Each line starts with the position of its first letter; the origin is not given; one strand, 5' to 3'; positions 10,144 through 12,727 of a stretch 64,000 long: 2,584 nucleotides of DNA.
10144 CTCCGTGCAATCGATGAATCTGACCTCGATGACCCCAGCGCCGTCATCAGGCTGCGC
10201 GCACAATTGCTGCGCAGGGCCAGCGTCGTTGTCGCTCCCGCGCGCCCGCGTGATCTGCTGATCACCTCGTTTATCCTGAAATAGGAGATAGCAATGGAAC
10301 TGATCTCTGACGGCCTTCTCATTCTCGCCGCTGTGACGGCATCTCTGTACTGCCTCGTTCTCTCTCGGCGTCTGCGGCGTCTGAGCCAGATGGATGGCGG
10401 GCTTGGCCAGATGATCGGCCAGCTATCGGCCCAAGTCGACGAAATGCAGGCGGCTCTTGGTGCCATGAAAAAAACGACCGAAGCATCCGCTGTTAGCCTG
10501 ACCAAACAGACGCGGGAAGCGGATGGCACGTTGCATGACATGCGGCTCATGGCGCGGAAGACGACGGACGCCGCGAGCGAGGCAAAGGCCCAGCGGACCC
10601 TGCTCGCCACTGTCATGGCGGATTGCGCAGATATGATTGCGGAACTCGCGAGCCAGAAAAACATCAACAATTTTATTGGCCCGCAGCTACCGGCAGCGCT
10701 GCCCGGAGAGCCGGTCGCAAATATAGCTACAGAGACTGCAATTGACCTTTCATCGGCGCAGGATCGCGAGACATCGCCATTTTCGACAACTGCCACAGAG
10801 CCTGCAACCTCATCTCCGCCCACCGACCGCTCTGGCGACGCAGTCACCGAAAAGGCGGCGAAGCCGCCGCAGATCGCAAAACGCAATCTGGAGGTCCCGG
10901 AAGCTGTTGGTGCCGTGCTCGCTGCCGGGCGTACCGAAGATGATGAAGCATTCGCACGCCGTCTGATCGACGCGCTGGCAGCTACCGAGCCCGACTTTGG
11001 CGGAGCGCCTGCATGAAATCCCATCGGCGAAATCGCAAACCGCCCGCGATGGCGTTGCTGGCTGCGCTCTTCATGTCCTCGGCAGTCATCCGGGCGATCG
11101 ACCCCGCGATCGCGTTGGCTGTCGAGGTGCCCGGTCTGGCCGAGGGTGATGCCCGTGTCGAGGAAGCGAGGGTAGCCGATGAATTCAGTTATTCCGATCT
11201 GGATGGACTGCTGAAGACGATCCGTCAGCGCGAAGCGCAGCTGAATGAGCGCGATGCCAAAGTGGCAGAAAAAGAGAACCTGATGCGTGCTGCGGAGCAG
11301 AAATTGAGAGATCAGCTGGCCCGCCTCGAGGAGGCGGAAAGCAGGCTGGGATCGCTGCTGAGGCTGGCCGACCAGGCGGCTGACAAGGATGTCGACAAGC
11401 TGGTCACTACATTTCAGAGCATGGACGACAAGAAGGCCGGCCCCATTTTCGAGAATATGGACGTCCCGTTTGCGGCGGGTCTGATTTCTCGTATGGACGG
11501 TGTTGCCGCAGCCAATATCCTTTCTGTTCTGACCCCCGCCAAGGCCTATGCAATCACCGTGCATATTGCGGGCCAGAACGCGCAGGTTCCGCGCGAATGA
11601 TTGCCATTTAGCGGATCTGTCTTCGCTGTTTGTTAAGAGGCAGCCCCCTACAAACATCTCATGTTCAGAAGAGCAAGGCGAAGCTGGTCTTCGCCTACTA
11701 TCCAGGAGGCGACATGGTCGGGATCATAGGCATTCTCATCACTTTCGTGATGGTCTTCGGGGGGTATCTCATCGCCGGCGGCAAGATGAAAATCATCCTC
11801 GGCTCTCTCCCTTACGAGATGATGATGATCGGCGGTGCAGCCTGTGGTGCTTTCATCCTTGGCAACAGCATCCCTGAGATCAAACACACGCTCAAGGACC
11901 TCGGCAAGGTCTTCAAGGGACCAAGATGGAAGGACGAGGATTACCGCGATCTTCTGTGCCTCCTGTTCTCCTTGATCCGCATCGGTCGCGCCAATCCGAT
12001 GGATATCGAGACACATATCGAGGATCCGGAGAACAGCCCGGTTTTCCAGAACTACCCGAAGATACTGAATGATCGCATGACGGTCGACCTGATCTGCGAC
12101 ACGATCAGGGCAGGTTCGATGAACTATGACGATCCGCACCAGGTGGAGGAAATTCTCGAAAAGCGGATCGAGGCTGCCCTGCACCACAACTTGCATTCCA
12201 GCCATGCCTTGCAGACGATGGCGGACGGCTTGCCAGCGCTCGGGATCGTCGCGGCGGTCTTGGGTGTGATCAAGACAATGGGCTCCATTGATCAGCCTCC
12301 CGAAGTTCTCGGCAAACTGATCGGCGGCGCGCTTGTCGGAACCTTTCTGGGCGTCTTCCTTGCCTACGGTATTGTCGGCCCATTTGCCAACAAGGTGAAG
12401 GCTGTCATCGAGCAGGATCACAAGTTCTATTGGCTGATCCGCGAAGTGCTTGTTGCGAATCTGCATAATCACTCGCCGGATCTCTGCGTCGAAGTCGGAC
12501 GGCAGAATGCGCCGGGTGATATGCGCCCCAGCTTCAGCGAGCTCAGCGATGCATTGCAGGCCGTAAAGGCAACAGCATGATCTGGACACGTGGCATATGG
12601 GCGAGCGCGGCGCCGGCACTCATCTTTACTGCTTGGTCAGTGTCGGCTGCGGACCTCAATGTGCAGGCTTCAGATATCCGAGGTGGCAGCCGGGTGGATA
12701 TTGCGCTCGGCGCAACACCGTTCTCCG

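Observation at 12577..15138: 853-aa secreted AMIN-like plus helical-repeat protein locked between motA and flgF: candidate uncharacterised periplasmic motor/stator scaffold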

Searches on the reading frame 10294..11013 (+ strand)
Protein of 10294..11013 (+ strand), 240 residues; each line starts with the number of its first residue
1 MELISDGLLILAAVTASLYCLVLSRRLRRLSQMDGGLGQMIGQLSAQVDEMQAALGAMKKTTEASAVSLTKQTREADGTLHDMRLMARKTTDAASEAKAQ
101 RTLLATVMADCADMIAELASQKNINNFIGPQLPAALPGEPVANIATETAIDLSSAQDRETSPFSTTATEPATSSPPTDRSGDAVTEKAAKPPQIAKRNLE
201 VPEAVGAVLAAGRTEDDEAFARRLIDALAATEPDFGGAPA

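Call 4: search_protein_families(library=pfam, proteins=[window:10294-11013:+], max_evalue=0.1)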
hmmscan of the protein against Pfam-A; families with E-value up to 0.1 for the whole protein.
window:10294-11013:+ (240 aa): 3 families
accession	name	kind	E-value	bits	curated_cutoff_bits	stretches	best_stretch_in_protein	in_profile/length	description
PF20072.4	DUF6468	-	4e-05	24.1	26.9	1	34-95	5-66/76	Domain of unknown function (DUF6468)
PF03938.19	OmpH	-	0.0016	19.1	32.4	1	37-125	24-114/141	Outer membrane protein (OmpH-like)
PF06103.16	DUF948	-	0.025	15.2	37.2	0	54-114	20-80/89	Bacterial protein of unknown function (DUF948)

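Call 5: search_protein_families(library=ncbifam, proteins=[window:10294-11013:+], max_evalue=0.1)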
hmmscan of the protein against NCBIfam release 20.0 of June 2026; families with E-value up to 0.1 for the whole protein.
window:10294-11013:+ (240 aa): 4 families
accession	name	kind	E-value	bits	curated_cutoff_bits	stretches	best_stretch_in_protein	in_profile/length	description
NF033914.0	antiphage_ZorA_1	subfamily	0.039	12.2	190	1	32-189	385-524/619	anti-phage ZorAB system protein ZorA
NF050802.1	AspChtxCcaA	equivalog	0.06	11.7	1300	1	41-124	513-595/700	aspartate chemotaxis receptor CcaA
NF052320.1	Cbp1_fam_LP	subfamily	0.089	12.3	90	0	25-107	109-191/286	Cbp1 family collagen-binding glycoprotein adhesin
NF047362.1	CT392_fam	equivalog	0.096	11.6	160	0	39-119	113-194/383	CT392 family protein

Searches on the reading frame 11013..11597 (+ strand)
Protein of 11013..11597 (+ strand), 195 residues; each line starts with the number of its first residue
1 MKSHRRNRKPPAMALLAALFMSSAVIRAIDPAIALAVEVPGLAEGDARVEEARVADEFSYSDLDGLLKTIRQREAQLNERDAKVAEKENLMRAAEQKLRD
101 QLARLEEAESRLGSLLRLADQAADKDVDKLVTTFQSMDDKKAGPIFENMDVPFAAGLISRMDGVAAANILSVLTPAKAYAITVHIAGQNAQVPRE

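Call 4: search_protein_families(library=pfam, proteins=[window:11013-11597:+], max_evalue=0.1)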
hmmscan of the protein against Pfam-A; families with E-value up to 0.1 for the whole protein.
window:11013-11597:+ (195 aa): 4 families
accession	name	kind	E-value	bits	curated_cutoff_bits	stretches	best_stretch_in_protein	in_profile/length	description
PF03448.22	MgtE_N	-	0.00027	21.9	25.9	1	119-180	7-68/102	MgtE intracellular N domain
PF12072.13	RNase_Y_N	-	0.002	18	32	1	66-117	83-134/201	RNase Y N-terminal region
PF18599.6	LCIB_C_CA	-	0.0025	17.6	25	1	65-136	117-189/223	Limiting CO2-inducible proteins B/C beta carbonyic anhydrases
PF16493.11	Meis_PKNOX_N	-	0.058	14.3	27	0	46-109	34-95/116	TALE/MEIS homeobox family N-terminal domain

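Call 5: search_protein_families(library=ncbifam, proteins=[window:11013-11597:+], max_evalue=0.1)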
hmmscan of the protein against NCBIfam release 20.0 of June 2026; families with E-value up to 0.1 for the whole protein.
window:11013-11597:+ (195 aa): 4 families
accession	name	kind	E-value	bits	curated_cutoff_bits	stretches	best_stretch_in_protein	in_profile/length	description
NF047368.1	collar_FlbB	equivalog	2.4e-08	34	110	1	56-168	55-166/193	periplasmic-type flagellar collar protein FlbB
TIGR04527.1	mycoplas_twoTM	subfamily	0.0048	16.6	125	1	60-151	46-138/248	MG_279/MG_280 family protein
TIGR03319.1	RNase_Y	equivalog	0.038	12.5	454.35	1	61-117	76-132/514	ribonuclease Y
NF011044.0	PRK14474.1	equivalog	0.096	12.1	339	0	66-135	30-96/258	F0F1 ATP synthase subunit B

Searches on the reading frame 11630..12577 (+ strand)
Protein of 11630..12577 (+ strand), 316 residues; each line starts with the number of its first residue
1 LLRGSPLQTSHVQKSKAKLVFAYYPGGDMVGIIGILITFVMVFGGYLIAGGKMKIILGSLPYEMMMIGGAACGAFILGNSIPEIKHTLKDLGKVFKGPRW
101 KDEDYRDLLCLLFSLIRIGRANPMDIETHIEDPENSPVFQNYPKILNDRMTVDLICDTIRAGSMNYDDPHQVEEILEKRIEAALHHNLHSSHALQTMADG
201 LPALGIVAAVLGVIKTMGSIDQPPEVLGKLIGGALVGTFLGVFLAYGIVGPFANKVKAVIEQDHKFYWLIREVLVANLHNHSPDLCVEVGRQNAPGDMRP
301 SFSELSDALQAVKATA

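Call 4: search_protein_families(library=pfam, proteins=[window:11630-12577:+], max_evalue=0.1)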
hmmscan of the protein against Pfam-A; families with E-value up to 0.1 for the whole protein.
window:11630-12577:+ (316 aa): 2 families
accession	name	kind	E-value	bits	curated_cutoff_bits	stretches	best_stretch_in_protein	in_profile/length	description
PF20560.3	MotA_N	-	1.7e-33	115.1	27.3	1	32-120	1-88/91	Motility protein A N-terminal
PF01618.21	MotA_ExbB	-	3e-15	56.5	22.9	1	165-262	20-120/127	MotA/TolQ/ExbB proton channel family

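Call 5: search_protein_families(library=ncbifam, proteins=[window:11630-12577:+], max_evalue=0.1)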
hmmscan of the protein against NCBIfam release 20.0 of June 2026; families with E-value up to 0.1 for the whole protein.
window:11630-12577:+ (316 aa): 8 families
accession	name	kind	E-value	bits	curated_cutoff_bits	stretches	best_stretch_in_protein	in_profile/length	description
TIGR03818.1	MotA1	equivalog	2.5e-106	355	303.8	1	29-310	1-281/282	flagellar motor stator protein MotA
NF006583.0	PRK09109.1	equivalog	6.6e-23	81.1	237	1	28-283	2-234/246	flagellar motor protein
NF005997.1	PRK08124.1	equivalog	3.2e-20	72.2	340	1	28-283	2-235/259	flagellar motor stator protein MotA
NF006284.1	PRK08456.1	equivalog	5.3e-14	52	380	1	167-260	119-211/252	flagellar motor stator protein MotA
NF005237.0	PRK06743.1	equivalog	3.7e-09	36.3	373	1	154-262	127-233/277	flagellar motor protein MotP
NF006527.0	PRK08990.1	equivalog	4.4e-09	36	341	1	167-283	116-231/254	flagellar motor protein PomA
NF005383.1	PRK06926.1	equivalog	4.2e-08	32.5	394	1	28-263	5-219/271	flagellar motor protein MotP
NF041294.1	Scnl_mescCoAtase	equivalog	0.06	12.5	700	1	151-240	91-182/381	succinyl-CoA:mesaconate CoA-transferase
